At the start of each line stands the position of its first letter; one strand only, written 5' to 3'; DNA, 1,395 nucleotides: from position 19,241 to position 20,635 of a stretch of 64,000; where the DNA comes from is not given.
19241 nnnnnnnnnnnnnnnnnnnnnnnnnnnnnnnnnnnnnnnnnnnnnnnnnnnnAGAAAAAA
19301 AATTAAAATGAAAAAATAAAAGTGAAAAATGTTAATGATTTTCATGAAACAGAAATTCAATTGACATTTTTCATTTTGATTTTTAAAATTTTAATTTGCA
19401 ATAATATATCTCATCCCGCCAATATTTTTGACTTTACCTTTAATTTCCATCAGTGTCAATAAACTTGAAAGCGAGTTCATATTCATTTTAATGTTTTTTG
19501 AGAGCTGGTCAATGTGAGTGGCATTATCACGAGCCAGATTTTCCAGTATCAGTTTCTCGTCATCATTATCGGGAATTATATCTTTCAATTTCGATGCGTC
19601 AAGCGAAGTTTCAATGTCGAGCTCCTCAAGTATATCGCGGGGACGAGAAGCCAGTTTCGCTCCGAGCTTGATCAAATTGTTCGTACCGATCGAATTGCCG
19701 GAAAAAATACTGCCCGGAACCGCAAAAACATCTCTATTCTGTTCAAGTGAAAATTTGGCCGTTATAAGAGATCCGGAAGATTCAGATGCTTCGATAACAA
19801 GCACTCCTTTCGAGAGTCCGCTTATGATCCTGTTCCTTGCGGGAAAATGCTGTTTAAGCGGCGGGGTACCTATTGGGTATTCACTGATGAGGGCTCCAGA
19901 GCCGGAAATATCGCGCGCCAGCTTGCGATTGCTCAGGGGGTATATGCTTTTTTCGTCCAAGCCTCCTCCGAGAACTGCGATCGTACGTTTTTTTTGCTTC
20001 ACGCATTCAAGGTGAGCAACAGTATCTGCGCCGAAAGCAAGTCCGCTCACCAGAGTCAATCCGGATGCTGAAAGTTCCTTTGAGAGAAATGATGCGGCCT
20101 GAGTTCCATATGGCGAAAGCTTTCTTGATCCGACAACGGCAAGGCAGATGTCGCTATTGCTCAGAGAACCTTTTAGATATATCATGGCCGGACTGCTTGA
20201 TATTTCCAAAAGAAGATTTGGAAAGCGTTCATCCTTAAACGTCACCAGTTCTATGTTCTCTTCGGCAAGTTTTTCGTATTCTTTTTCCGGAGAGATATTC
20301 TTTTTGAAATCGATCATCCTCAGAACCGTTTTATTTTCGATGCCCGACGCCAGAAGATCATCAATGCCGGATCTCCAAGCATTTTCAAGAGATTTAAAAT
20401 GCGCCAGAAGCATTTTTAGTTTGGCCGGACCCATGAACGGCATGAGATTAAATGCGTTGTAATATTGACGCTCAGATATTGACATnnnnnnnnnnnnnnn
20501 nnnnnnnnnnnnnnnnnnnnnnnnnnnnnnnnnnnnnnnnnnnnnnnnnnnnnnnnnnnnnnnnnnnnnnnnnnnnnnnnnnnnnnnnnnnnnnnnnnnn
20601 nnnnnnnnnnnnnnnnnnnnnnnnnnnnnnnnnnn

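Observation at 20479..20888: Tandem 143-nt repeats with CCUCC (or AGGAGG) hairpin loops between pth and dprA, driven by a consensus promoter antisense to the dprA start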

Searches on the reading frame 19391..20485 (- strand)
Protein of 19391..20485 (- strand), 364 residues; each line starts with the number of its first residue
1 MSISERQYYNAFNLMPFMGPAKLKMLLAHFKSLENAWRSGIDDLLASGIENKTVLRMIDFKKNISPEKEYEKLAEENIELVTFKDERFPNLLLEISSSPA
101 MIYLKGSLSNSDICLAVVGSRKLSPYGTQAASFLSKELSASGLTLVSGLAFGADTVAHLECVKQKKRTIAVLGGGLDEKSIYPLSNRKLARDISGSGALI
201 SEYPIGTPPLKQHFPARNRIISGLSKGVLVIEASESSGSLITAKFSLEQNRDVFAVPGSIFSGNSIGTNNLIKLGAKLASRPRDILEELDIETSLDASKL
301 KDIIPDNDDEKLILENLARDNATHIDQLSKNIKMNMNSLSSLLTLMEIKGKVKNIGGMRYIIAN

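Call 15: find_related_loci(query=window:19391-20485:-, collection=genome_contigs, flank=3000)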
Query window:19391-20485:- (364 aa) in genome_contigs; peptide patterns used: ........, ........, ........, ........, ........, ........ (x = any residue, [..] = any of these).
600 stretches matched a pattern (row limit reached: there are more); 544 encode a relative of the query (tblastn E <= 1e-3); the best 80 are kept; 80 distinct loci.
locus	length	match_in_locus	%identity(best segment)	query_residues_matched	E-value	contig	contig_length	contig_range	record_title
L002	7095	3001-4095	56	1-364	1e-143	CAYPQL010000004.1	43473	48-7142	MAG TPA_asm: uncultured Candidatus Saccharibacteria bacterium isolate SRP256446_co1_206 genome assembly, contig: NODE_11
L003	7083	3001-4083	57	1-361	4e-142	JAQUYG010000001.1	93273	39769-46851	MAG: Candidatus Paceibacterota bacterium isolate STD2_231 NODE_729_length_93273_cov_6.869442_Sandtown_D2, whole genome s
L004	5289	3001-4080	60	4-362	2e-141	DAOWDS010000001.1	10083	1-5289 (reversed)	MAG TPA_asm: Candidatus Moraniibacteriota bacterium isolate CSMAG_1919 CSMAG_1919_k141_827969_length_10083_cov_10.0005,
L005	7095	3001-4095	58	1-364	2e-140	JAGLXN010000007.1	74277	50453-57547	MAG: Candidatus Parcubacteria bacterium isolate RS_12_54 ZL285.bin.54.fa_7, whole genome shotgun sequence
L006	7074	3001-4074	52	5-363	6e-116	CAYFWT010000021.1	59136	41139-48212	MAG TPA_asm: uncultured Candidatus Saccharibacteria bacterium isolate ERP108616_co1_412 genome assembly, contig: k119_70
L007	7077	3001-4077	50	4-362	2e-109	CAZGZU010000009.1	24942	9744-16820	MAG TPA_asm: uncultured Candidatus Saccharibacteria bacterium isolate binchicken_co178_102 genome assembly, contig: NODE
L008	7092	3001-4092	48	1-363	6e-101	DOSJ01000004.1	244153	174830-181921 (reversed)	MAG TPA_asm: Candidatus Falkowbacteria bacterium isolate UBA12426 contig_48, whole genome shotgun sequence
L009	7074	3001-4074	46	4-363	4e-100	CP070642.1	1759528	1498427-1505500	MAG: Chloroflexota bacterium isolate bin905 chromosome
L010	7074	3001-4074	45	7-363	2e-98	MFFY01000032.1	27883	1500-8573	MAG: Candidatus Falkowbacteria bacterium RIFCSPLOWO2_12_FULL_45_13 rifcsplowo2_12_scaffold_27983, whole genome shotgun s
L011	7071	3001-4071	46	7-362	4e-98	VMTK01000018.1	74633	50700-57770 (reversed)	MAG: Candidatus Falkowbacteria bacterium isolate S3_17 k141_7015, whole genome shotgun sequence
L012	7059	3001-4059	45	7-360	1e-97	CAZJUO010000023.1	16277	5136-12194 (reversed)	MAG TPA_asm: uncultured Gammaproteobacteria bacterium isolate SRP141376_co4_277 genome assembly, contig: NODE_6112_lengt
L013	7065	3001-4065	44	7-363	2e-97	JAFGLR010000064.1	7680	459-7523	MAG: Dehalococcoidales bacterium isolate Zod_Metabat.409 k87_3280830, whole genome shotgun sequence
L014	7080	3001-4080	45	1-363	1e-97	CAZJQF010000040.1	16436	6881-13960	MAG TPA_asm: uncultured Dehalococcoidales bacterium isolate SRP192927_co3_85 genome assembly, contig: NODE_7896_length_1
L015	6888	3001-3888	52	5-299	1e-97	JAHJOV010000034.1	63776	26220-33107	MAG: Patescibacteria group bacterium isolate Old_saline_planktonic.mb.43 Old_saline_plankto.mb.43_k141_825661, whole gen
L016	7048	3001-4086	45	1-363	6e-96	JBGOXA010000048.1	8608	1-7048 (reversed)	MAG: Dehalococcoidia bacterium isolate OBJ_0618_130150_78 k141_5316892_length_8608_cov_10.8347, whole genome shotgun seq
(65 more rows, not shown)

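Call 68: search_protein_families(library=pfam, proteins=[window:19391-20485:-], max_evalue=0.01)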
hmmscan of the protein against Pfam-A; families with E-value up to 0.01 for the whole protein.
window:19391-20485:- (364 aa): 2 families
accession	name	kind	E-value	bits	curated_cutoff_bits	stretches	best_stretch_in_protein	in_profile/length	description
PF02481.21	DNA_processg_A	-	1.5e-70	237.1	29.6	1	74-279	3-210/212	DNA recombination-mediator protein A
PF17782.7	DprA_WH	-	2.2e-07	31.2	22.9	1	304-357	8-60/61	DprA winged helix domain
